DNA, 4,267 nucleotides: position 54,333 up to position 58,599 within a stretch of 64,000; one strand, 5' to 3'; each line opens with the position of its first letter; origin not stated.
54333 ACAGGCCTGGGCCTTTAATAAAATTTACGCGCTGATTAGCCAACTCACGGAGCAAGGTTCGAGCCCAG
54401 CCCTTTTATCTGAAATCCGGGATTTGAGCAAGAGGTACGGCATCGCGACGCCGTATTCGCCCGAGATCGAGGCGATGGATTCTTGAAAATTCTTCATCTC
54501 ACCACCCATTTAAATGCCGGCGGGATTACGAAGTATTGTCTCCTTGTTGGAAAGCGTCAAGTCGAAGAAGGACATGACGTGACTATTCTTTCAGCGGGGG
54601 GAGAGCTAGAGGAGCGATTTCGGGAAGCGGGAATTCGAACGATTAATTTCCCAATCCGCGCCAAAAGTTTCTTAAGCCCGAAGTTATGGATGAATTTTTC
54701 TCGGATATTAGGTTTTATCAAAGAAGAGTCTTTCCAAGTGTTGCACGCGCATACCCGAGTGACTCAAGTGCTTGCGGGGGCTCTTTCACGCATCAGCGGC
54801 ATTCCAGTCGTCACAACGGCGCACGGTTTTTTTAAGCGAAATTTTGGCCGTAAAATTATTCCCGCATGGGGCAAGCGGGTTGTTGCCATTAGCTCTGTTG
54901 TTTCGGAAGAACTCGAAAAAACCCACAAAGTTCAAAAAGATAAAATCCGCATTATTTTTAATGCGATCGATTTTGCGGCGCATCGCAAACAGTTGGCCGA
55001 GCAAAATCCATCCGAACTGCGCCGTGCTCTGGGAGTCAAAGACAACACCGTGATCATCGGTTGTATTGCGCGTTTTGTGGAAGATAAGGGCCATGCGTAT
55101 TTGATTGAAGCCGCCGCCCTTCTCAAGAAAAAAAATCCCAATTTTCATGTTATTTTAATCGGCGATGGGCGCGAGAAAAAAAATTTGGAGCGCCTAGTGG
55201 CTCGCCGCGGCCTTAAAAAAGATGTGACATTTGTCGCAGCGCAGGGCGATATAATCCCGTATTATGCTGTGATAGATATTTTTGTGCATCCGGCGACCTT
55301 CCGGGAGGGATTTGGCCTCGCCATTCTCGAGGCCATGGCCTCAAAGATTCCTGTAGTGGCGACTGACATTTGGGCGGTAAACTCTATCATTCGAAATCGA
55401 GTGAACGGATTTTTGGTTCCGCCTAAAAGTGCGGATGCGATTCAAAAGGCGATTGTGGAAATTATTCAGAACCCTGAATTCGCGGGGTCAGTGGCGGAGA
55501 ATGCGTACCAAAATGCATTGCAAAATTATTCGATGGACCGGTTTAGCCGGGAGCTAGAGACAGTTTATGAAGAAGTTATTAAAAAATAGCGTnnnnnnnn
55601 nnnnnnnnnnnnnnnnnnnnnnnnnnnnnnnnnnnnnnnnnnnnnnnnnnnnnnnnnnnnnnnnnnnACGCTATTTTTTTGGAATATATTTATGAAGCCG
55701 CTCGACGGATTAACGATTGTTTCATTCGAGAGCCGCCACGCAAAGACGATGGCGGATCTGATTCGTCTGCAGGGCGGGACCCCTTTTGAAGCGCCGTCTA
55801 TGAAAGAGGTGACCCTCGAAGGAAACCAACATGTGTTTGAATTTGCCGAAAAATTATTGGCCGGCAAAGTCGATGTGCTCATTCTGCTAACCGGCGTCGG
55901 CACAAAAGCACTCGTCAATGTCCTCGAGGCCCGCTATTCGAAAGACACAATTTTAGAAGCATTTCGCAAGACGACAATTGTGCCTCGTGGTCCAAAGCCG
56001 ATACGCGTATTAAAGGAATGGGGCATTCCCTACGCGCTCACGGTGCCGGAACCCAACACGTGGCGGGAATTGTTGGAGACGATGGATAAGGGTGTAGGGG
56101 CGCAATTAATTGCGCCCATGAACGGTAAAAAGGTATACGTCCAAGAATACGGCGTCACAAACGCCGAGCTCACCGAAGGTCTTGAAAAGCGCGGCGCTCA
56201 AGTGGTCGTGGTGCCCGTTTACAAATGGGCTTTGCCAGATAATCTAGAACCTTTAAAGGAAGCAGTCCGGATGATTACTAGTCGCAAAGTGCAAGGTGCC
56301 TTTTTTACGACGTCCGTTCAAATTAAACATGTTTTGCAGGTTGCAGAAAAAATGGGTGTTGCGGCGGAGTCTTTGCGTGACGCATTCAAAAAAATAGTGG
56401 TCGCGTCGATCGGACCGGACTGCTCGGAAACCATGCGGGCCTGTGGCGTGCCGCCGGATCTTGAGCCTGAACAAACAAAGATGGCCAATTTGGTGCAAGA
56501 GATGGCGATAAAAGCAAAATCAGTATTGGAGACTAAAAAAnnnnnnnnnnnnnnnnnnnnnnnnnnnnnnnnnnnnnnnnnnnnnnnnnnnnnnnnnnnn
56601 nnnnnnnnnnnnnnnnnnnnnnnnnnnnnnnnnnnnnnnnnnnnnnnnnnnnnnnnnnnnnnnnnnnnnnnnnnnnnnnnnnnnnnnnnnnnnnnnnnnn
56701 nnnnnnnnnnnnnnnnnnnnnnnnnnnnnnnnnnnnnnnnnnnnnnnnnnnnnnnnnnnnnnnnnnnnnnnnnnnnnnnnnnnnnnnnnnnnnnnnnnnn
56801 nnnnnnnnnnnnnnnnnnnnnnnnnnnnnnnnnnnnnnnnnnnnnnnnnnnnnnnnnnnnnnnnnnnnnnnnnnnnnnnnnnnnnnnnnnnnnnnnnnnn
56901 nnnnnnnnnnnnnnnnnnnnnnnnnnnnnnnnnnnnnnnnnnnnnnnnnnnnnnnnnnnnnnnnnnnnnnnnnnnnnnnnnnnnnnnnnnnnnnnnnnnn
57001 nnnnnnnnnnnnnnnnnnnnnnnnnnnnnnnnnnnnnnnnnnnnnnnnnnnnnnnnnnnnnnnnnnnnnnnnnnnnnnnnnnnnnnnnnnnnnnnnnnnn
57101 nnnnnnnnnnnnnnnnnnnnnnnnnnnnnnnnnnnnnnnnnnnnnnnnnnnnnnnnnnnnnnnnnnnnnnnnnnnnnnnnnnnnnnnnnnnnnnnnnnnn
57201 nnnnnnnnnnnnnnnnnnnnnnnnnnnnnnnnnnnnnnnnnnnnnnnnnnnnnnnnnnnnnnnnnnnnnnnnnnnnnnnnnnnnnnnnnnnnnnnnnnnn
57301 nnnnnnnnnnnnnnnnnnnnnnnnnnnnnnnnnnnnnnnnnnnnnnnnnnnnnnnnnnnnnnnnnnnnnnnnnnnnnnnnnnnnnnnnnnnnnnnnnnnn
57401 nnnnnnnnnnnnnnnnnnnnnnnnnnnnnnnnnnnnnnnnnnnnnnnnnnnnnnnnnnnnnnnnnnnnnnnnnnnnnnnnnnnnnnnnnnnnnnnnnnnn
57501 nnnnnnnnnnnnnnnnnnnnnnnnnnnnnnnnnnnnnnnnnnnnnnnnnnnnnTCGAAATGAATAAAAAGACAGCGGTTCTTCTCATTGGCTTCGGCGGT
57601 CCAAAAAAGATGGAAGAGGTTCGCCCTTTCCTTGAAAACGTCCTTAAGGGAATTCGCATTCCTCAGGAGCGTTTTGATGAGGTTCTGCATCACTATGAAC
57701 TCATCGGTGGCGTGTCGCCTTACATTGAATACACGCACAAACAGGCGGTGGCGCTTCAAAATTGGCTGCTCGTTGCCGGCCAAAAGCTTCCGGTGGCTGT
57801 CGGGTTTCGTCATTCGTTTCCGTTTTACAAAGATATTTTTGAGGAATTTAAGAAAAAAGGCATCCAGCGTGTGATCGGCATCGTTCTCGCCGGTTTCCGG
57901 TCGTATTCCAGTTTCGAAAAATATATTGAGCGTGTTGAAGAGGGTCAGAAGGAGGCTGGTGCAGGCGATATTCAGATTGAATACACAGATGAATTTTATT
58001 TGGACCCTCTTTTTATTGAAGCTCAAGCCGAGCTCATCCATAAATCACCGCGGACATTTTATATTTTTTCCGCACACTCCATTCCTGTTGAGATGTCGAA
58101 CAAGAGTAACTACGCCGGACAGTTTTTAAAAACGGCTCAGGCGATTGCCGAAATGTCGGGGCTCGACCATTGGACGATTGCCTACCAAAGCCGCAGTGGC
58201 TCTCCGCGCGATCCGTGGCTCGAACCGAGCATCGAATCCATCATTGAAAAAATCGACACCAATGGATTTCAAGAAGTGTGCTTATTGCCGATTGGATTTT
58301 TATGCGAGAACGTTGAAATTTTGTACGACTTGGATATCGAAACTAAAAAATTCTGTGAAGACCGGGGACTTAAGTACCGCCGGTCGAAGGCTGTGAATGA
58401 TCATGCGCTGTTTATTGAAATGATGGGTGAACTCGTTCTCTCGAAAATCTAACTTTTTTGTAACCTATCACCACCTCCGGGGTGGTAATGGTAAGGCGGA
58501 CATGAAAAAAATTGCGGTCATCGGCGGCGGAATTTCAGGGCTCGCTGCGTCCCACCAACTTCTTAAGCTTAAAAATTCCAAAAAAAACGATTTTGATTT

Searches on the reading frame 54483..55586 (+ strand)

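Call 6: search_protein_families(library=pfam, proteins=[window:54483-55586:+], max_evalue=0.001)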
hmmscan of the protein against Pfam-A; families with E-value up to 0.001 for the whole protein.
window:54483-55586:+ (368 aa): 6 families
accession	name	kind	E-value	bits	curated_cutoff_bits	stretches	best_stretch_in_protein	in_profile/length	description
PF00534.26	Glycos_transf_1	-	2.2e-42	144.9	26.4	1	178-343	4-171/172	Glycosyl transferases group 1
PF13692.12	Glyco_trans_1_4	-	2.6e-36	125.4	27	1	191-330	3-142/142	Glycosyl transferases group 1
PF13439.12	Glyco_transf_4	-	2.7e-24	86.5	28.5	1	13-163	2-167/170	Glycosyltransferase Family 4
PF13579.12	Glyco_trans_4_4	-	2.3e-14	54.5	29.7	1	13-158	1-155/158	Glycosyl transferase 4-like domain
PF13477.12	Glyco_trans_4_2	-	2.7e-10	41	23.4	1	29-116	23-109/139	Glycosyl transferase 4-like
PF20706.3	GT4-conflict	-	9.2e-05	22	26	1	132-333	149-360/385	Family 4 Glycosyltransferase in conflict systems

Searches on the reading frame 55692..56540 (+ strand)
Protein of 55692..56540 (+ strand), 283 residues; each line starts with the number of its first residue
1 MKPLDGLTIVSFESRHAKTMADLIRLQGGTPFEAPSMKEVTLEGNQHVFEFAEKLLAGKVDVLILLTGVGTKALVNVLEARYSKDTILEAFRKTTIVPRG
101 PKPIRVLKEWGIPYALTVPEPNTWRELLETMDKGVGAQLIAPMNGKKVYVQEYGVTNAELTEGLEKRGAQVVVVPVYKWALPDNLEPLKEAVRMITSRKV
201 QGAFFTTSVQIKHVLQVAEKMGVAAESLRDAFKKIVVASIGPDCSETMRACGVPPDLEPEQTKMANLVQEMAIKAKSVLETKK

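Call 6: search_protein_families(library=pfam, proteins=[window:55692-56540:+], max_evalue=0.001)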
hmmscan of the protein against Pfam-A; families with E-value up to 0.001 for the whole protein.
window:55692-56540:+ (283 aa): 1 family
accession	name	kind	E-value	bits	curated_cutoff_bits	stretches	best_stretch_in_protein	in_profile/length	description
PF02602.20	HEM4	-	1.1e-32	113.5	27.5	1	19-269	2-231/231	Uroporphyrinogen-III synthase HemD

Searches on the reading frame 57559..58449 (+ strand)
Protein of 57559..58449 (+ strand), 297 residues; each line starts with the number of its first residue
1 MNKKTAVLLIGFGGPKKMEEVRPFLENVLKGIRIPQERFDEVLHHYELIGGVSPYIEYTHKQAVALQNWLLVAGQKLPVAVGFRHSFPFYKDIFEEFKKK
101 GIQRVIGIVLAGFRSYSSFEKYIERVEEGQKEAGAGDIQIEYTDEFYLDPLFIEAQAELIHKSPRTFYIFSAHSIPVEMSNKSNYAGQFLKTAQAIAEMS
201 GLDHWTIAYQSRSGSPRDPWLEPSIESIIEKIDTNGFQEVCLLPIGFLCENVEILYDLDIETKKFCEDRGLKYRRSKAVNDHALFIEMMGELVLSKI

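Call 6: search_protein_families(library=pfam, proteins=[window:57559-58449:+], max_evalue=0.001)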
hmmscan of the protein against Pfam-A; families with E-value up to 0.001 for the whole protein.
window:57559-58449:+ (297 aa): 1 family
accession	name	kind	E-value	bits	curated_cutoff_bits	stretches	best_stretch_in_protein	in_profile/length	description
PF00762.24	Ferrochelatase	-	2.4e-73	247.3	27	1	4-295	1-315/317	Ferrochelatase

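Call 53: list_cluster_members(proteins=[P0028, window:57559-58449:+, window:60050-61882:+, window:54483-55586:+, P0148, P0149, P0150, P0151, P0029, P0001])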
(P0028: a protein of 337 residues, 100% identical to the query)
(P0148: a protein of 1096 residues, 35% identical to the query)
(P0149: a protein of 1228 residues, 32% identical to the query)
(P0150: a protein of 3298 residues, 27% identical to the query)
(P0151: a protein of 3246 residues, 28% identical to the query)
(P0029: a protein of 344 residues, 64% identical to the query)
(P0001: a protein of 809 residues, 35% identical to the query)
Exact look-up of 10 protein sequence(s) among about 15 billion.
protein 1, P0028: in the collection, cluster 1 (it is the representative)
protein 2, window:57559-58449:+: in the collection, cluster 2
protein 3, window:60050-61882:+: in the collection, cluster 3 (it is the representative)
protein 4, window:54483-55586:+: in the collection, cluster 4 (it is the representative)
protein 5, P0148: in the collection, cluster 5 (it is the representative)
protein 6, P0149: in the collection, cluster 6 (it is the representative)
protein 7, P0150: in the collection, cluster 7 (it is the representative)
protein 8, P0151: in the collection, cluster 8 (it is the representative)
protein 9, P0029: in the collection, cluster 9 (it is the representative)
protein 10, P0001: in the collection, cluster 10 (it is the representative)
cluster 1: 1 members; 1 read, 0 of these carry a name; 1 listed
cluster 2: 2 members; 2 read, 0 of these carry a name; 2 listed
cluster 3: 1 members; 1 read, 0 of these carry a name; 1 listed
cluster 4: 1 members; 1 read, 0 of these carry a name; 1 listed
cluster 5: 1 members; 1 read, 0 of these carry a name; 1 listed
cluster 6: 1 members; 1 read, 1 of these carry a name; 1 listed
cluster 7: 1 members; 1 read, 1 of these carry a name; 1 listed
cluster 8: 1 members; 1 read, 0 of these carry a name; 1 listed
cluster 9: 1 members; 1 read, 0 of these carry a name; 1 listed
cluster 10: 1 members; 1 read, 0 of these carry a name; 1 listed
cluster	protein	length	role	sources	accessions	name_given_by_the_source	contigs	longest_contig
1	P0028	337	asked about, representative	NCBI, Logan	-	-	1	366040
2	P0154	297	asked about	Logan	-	-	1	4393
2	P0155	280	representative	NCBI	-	-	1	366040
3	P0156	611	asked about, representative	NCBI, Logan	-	-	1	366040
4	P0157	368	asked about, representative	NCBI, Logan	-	-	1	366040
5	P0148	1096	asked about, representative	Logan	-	-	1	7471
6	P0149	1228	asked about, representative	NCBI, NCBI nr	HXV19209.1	MAG TPA: hypothetical protein VD883_03940, partial [Candidatus Omnitrophota bacterium] | hypothetical protein [Candidatus Omnitrophota bacterium]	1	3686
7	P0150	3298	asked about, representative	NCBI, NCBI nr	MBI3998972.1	MAG: hypothetical protein HY351_00005, partial [Candidatus Omnitrophica bacterium] | hypothetical protein [Candidatus Omnitrophota bacterium]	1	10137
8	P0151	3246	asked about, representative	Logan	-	-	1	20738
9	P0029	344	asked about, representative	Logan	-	-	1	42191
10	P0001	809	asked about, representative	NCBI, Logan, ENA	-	-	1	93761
